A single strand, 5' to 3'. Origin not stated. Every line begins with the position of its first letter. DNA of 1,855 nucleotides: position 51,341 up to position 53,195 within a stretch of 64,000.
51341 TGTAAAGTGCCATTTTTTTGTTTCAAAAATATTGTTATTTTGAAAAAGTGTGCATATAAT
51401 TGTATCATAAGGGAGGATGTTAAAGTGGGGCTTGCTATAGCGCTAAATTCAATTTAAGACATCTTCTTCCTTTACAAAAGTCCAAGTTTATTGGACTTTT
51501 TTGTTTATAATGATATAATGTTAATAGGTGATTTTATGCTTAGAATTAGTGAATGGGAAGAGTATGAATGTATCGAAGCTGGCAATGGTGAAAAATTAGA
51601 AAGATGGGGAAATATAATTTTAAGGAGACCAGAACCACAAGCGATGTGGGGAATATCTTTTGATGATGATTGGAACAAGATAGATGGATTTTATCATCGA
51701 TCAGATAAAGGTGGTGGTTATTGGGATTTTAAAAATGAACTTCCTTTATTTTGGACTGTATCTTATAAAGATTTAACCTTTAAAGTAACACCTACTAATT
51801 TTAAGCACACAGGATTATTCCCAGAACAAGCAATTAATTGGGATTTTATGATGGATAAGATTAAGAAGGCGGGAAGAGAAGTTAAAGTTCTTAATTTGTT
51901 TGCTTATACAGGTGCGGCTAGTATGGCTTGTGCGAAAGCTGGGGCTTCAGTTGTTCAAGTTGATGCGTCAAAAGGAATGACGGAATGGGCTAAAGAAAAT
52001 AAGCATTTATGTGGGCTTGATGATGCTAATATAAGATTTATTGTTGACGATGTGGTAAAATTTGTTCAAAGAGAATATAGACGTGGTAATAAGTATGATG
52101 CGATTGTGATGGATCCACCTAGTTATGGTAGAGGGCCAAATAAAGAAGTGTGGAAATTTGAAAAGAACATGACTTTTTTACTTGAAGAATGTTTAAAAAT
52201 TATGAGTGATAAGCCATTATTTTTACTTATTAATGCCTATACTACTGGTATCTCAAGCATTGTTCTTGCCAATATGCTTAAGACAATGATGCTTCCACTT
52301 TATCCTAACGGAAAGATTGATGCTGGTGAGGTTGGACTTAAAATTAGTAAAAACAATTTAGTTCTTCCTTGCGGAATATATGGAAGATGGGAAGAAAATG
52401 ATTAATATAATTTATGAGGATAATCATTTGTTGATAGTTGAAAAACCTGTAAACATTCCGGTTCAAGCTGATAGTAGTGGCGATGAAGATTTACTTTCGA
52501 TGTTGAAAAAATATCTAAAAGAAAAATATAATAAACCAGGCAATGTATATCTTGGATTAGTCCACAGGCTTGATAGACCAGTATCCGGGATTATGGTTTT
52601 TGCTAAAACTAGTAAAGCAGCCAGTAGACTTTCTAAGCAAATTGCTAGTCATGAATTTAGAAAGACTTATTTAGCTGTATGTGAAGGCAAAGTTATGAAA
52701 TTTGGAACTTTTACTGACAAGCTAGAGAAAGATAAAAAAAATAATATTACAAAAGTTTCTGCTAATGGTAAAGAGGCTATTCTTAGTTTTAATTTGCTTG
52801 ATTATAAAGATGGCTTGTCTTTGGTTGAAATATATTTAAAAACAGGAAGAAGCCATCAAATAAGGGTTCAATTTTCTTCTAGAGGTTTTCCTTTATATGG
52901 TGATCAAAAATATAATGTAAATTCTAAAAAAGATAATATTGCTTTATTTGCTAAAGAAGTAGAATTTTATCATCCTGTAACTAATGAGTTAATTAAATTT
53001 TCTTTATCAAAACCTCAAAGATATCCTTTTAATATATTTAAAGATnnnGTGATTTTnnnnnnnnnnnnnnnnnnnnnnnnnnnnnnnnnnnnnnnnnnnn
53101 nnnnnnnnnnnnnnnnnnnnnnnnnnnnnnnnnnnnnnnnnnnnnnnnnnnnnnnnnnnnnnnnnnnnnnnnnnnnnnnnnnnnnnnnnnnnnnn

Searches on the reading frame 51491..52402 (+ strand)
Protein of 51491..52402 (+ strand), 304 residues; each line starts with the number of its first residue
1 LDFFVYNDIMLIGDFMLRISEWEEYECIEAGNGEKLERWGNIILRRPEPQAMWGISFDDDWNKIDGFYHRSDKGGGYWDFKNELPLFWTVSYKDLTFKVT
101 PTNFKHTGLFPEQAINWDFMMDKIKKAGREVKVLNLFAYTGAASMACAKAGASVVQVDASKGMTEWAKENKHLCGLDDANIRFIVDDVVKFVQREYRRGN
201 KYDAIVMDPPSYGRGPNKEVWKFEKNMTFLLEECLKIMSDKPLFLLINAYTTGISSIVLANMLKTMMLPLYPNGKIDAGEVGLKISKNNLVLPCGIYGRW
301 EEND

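Call 3: search_protein_families(library=pfam, proteins=[window:51491-52402:+], max_evalue=0.01)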
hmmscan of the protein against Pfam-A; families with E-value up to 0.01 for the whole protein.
window:51491-52402:+ (304 aa): 6 families
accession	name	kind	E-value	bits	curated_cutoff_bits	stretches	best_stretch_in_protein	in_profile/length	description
PF10672.15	Methyltrans_SAM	-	5.3e-15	55.9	27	1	81-216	79-210/286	S-adenosylmethionine-dependent methyltransferase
PF03602.21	Cons_hypoth95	-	6.2e-07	29.7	24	1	122-212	34-123/182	Conserved hypothetical protein 95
PF13649.12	Methyltransf_25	-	0.00012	23.1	27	1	133-207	1-70/97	Methyltransferase domain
PF09445.16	Methyltransf_15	-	0.00025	21.1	22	1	133-236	4-108/165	RNA cap guanine-N2 methyltransferase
PF08241.18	Methyltransf_11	-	0.0051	17.9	21.2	1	140-190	7-53/95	Methyltransferase domain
PF05175.20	MTS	-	0.0077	16.3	23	0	118-210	21-107/170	Methyltransferase small domain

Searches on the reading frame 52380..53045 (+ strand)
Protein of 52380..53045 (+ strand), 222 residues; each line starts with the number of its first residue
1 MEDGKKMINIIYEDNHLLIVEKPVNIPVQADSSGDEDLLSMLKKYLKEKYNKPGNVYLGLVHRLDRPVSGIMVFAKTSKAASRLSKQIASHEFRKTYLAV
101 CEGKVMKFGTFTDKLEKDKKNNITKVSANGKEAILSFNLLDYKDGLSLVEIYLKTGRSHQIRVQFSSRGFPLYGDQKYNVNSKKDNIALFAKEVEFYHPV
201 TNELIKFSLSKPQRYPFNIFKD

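Call 31: search_protein_families(library=pfam, proteins=[window:52380-53045:+], max_evalue=0.001)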
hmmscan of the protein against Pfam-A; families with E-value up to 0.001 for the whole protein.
window:52380-53045:+ (222 aa): 1 family
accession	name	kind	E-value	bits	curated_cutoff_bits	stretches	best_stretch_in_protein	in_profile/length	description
PF00849.27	PseudoU_synth_2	-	2.5e-35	122.4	26.8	1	16-167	1-152/152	RNA pseudouridylate synthase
